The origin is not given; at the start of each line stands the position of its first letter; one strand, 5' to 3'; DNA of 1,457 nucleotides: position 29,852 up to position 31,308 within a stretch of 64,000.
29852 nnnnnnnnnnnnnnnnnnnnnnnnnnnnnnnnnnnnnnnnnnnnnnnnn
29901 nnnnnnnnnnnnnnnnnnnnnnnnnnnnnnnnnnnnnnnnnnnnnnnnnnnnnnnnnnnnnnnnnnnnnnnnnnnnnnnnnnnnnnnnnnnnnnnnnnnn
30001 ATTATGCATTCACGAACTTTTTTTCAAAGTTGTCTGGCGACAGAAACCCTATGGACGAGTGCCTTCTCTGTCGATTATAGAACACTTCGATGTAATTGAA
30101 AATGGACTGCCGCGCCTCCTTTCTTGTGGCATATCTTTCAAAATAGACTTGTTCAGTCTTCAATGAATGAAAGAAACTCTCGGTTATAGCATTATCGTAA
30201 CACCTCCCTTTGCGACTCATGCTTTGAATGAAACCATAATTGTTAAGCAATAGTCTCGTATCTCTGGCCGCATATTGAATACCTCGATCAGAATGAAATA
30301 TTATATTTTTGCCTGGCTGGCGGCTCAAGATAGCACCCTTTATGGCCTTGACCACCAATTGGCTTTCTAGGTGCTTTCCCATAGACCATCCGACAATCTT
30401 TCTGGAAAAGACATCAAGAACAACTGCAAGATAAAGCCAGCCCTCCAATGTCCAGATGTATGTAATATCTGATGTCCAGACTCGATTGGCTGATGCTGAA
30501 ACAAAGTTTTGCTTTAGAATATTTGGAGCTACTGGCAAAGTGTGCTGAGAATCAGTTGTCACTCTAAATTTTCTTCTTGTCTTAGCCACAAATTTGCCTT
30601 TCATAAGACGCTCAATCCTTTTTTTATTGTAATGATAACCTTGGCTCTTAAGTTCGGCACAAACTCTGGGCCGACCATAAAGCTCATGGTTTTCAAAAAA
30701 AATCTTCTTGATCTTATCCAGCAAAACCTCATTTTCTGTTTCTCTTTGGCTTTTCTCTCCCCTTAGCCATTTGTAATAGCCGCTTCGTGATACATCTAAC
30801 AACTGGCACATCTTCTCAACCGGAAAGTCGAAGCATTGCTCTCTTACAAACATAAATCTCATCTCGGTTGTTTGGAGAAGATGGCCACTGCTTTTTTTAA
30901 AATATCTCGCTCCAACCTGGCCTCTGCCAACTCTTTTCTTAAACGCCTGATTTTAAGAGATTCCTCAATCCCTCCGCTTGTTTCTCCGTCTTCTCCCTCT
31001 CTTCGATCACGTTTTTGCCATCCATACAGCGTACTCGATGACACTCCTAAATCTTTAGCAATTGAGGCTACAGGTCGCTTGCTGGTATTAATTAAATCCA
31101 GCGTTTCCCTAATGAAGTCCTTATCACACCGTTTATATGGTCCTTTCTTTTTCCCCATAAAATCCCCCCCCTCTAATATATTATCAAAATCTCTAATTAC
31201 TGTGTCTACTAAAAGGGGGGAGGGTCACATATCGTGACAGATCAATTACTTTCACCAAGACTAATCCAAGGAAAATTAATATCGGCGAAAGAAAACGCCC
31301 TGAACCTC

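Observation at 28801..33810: Duplicated two-gene membrane module with its own portable bidirectional promoter; one copy inactivated by nested IS insertions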

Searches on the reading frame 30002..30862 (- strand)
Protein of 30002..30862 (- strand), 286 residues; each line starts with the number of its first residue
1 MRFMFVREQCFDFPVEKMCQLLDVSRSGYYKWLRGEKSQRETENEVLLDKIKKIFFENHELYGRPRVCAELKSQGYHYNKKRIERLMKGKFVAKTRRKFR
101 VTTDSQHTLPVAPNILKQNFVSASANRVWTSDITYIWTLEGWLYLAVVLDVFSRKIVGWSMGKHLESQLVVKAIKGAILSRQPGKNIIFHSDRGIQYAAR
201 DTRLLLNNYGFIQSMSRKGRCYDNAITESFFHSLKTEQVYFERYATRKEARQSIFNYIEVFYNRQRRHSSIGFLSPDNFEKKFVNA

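Call 4: search_protein_families(library=pfam, proteins=[window:30002-30862:-], max_evalue=0.1)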
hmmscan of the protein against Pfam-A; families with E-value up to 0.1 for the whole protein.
window:30002-30862:- (286 aa): 6 families
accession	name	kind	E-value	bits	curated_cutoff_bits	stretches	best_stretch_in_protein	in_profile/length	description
PF00665.32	rve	-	5.8e-26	91.2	32.6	1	124-221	3-102/102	Integrase core domain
PF13333.12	rve_2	-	1.4e-13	51.2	22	1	228-282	1-54/56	Integrase core domain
PF13276.12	HTH_21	-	2.9e-13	50.2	28.1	1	45-98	4-59/60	HTH-like domain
PF13683.12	rve_3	-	1.4e-10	41.2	26.5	1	213-276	5-67/67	Integrase core domain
PF13022.12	HTH_Tnp_1_2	-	0.033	14.7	27.9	0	15-37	29-51/122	Helix-turn-helix of insertion element transposase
PF06309.17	Torsin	-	0.087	13.4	27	0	161-190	28-59/127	Torsin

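Call 85: search_protein_families(library=ncbifam, proteins=[window:30002-30862:-], max_evalue=0.001)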
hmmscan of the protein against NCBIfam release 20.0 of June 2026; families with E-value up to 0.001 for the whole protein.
window:30002-30862:- (286 aa): 3 families
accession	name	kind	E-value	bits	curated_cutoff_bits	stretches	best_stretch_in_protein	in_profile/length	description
NF033516.0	transpos_IS3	equivalog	1.4e-101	340.4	160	1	3-280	91-369/369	IS3 family transposase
NF033577.2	transpos_IS481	equivalog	4.9e-21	75.5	224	1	13-276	14-280/284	IS481 family transposase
NF006918.0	PRK09409.1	subfamily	1.7e-09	37.7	597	1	30-281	36-286/301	IS2 transposase TnpB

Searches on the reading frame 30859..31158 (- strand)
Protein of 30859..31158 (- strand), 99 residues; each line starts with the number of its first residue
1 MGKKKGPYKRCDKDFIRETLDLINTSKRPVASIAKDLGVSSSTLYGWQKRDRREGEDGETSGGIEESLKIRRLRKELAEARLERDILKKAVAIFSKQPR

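Call 4: search_protein_families(library=pfam, proteins=[window:30859-31158:-], max_evalue=0.1)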
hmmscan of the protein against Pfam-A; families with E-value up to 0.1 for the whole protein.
window:30859-31158:- (99 aa): 13 families
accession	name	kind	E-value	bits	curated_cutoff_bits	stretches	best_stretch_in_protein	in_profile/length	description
PF01527.26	HTH_Tnp_1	-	1.6e-07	31.9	24.1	1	12-78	8-75/75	Transposase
PF06056.18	Terminase_5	-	3.9e-06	27.2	20.3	1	29-71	15-55/58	Putative ATPase subunit of terminase (gpP-like)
PF13384.12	HTH_23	-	2.1e-05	24.6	24.6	1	28-58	18-48/50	Homeodomain-like domain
PF13518.12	HTH_28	-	8.4e-05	23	25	1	27-58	12-43/52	Helix-turn-helix domain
PF13551.12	HTH_29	-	0.00034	21.1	28.1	1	29-58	13-43/64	Winged helix-turn helix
PF07022.19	Phage_CI_repr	-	0.004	17.9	22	1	22-52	9-37/65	Bacteriophage CI repressor helix-turn-helix domain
PF04218.19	CENP-B_N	-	0.0051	16.9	21.2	1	31-50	26-45/53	CENP-B N-terminal DNA-binding domain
PF23125.1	Xre-MbcA-ParS_M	-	0.0051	16.9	27.8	1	31-51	5-25/51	Antitoxin Xre/MbcA/ParS-like, middle domain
PF10668.15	Phage_terminase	-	0.0059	16.7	22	1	31-55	26-50/67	Phage terminase small subunit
PF08822.17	DUF1804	-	0.0084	16.5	29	1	26-57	18-49/164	Protein of unknown function (DUF1804)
PF13022.12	HTH_Tnp_1_2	-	0.011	16.2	27.9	1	27-50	26-49/122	Helix-turn-helix of insertion element transposase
PF13851.11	GAS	-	0.021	14.7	32.3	0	9-89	14-89/200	Growth-arrest specific micro-tubule binding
PF13542.12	HTH_Tnp_ISL3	-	0.096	12.6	27.4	0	27-50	27-49/51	Helix-turn-helix domain of transposase family ISL3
